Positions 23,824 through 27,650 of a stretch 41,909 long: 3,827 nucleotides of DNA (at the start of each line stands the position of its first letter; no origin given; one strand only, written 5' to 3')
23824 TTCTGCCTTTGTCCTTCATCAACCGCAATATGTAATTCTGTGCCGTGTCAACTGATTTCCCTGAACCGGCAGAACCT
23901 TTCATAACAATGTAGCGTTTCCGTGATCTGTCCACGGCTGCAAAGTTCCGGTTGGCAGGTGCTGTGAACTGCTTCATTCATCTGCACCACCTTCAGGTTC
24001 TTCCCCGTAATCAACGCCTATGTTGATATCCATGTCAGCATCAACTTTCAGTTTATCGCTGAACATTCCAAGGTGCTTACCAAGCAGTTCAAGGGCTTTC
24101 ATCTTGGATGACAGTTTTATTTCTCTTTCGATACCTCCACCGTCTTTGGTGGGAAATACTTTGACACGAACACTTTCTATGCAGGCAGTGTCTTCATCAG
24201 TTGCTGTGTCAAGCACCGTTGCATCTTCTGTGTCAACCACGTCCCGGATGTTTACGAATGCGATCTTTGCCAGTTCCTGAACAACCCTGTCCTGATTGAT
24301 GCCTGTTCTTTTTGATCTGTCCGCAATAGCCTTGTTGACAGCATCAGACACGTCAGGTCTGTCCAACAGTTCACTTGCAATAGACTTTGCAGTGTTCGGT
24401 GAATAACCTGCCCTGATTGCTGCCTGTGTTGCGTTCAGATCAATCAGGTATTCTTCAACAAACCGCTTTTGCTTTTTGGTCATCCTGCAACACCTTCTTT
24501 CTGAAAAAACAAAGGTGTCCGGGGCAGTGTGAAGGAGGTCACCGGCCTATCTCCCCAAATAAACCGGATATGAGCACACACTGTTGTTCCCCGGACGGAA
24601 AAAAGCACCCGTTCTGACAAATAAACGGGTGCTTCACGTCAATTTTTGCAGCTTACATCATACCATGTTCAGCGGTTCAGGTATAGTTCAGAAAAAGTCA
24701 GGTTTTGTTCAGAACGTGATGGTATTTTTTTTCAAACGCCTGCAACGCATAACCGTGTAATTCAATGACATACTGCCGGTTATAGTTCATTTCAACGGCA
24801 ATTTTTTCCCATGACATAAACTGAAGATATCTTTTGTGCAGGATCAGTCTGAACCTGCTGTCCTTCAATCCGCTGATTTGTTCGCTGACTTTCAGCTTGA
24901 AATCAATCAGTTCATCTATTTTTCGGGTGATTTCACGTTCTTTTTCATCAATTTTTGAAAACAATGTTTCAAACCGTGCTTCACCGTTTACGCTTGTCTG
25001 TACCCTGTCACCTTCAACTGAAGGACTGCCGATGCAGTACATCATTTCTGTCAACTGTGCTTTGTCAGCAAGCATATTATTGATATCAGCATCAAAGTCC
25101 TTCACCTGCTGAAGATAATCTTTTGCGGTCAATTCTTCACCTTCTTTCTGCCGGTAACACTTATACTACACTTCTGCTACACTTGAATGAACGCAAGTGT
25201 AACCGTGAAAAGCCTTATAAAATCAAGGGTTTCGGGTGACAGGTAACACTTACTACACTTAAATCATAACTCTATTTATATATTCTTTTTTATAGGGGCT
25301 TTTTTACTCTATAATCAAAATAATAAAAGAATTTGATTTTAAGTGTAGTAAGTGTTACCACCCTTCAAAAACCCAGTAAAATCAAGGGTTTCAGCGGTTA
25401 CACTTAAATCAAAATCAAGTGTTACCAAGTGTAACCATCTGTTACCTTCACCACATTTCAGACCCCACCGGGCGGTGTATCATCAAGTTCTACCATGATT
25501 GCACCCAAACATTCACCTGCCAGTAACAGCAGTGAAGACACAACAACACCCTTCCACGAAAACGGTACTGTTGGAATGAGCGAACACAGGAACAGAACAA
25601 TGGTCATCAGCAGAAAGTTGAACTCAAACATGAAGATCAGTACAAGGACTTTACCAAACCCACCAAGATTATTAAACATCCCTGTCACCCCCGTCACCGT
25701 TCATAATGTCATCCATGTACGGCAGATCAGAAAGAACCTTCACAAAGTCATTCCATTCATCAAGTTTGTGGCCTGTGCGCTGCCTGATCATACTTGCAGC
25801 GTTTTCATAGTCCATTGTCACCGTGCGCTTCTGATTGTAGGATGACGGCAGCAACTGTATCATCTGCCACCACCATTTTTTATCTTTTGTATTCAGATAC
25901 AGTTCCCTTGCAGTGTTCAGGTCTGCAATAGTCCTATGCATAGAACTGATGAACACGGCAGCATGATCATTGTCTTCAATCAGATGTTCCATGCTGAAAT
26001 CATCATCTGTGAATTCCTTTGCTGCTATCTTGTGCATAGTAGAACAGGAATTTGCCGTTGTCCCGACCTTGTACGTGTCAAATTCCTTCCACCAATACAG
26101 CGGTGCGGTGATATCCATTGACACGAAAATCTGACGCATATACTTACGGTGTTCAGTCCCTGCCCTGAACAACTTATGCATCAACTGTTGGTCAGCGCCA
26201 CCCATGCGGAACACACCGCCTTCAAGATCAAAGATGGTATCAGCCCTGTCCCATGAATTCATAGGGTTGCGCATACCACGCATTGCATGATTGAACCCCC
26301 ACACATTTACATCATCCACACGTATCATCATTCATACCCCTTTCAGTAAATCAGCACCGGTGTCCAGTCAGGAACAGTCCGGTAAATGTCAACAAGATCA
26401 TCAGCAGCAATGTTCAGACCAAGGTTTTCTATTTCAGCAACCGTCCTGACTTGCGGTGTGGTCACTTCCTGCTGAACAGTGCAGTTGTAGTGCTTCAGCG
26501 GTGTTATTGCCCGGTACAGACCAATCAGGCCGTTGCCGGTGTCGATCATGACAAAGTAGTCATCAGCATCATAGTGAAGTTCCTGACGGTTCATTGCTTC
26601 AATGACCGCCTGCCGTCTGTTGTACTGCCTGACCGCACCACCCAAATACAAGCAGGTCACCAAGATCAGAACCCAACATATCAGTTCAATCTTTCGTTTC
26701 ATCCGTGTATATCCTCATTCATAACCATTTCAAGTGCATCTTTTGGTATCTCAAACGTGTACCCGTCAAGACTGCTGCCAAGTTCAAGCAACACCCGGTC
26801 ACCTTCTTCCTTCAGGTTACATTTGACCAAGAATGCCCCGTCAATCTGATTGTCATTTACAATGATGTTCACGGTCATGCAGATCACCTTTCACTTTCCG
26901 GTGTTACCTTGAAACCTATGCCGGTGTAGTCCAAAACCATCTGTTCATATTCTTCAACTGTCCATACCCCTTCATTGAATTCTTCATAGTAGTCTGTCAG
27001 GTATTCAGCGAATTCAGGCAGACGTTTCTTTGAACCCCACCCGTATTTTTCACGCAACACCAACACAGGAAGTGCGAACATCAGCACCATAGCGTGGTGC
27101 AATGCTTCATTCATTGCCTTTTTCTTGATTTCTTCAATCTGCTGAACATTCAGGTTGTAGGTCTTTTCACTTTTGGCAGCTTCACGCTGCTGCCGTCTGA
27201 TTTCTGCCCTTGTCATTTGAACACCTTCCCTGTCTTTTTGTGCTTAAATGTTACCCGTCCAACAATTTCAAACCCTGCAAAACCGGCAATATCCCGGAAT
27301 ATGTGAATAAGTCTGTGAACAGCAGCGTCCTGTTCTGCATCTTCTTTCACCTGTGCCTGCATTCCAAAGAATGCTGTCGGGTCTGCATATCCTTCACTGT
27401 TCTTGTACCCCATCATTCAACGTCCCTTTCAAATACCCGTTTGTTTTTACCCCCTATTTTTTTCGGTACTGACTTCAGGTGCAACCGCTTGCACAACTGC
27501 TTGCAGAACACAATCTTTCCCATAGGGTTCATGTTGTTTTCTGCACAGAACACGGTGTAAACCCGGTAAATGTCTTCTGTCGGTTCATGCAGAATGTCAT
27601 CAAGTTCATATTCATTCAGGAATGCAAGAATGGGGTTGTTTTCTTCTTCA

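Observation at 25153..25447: Iteron/palindrome module A upstream of the late regulator, one of two paralogous elements bracketing the whole early region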

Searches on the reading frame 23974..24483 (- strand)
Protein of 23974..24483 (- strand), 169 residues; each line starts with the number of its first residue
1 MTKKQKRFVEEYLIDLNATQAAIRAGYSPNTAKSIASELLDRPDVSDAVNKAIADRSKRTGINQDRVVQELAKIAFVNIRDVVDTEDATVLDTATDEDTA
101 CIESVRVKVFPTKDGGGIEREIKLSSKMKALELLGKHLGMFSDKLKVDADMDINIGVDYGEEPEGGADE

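Call 9: search_protein_families(library=pfam, proteins=[window:23974-24483:-], max_evalue=0.01)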
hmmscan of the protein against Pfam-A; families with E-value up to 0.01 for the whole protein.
window:23974-24483:- (169 aa): 1 family
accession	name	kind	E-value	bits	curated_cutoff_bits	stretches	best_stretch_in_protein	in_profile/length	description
PF03592.21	Terminase_2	-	1.7e-47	162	26.1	1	1-150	1-140/141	Terminase small subunit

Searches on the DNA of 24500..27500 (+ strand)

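Call 8: search_dna_similar(query=window:24500-27500:+, collection=phages, mode=near)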
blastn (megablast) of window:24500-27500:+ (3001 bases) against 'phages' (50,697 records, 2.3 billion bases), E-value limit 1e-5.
No match.

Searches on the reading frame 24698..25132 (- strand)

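Call 9: search_protein_families(library=pfam, proteins=[window:24698-25132:-], max_evalue=0.01)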
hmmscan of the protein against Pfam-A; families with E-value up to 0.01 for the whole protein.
window:24698-25132:- (144 aa): 1 family
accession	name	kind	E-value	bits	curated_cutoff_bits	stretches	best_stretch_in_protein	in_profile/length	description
PF07374.17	DUF1492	-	0.00013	22.6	21.5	1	36-121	4-87/100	Protein of unknown function (DUF1492)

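Call 18: search_protein_families(library=phrogs, proteins=[window:24698-25132:-], max_evalue=0.001)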
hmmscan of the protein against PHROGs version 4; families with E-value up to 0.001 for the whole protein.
window:24698-25132:- (144 aa): 2 families
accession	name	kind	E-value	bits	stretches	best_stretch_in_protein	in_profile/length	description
phrog_36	-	transcription regulation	1.5e-21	78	1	1-137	54-187/220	transcriptional regulator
phrog_248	-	transcription regulation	1.1e-05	26.6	1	60-135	62-135/161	transcriptional activator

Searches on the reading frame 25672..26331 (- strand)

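Call 9: search_protein_families(library=pfam, proteins=[window:25672-26331:-], max_evalue=0.01)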
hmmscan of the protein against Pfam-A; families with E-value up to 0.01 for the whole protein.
window:25672-26331:- (219 aa): 0 families

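Call 18: search_protein_families(library=phrogs, proteins=[window:25672-26331:-], max_evalue=0.001)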
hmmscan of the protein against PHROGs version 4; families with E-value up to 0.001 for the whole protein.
window:25672-26331:- (219 aa): 1 family
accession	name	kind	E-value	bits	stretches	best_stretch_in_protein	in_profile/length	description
phrog_6721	-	unknown function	9.1e-68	229.1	1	1-210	6-215/218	-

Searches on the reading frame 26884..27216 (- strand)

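Call 9: search_protein_families(library=pfam, proteins=[window:26884-27216:-], max_evalue=0.01)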
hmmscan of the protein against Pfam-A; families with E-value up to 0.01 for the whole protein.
window:26884-27216:- (110 aa): 0 families

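Call 18: search_protein_families(library=phrogs, proteins=[window:26884-27216:-], max_evalue=0.001)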
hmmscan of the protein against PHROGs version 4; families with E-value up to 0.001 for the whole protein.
window:26884-27216:- (110 aa): 2 families
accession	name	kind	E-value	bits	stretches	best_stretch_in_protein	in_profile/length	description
phrog_16126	-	unknown function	1.5e-21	77.6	1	1-104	1-118/122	-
phrog_38149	-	unknown function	1.8e-08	35.6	1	13-105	79-169/190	-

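Call 67: search_protein_families(library=pfam, proteins=[window:26884-27216:-], max_evalue=0.1)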
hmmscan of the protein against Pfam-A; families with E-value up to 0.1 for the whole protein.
window:26884-27216:- (110 aa): 0 families

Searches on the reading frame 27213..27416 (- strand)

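Call 18: search_protein_families(library=phrogs, proteins=[window:27213-27416:-], max_evalue=0.001)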
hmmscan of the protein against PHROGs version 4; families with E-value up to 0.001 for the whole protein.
window:27213-27416:- (67 aa): 1 family
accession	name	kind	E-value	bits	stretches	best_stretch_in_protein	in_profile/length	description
phrog_6568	-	unknown function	1.1e-16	61.5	1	4-67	7-69/69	-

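Call 67: search_protein_families(library=pfam, proteins=[window:27213-27416:-], max_evalue=0.1)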
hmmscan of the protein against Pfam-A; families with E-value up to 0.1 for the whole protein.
window:27213-27416:- (67 aa): 0 families
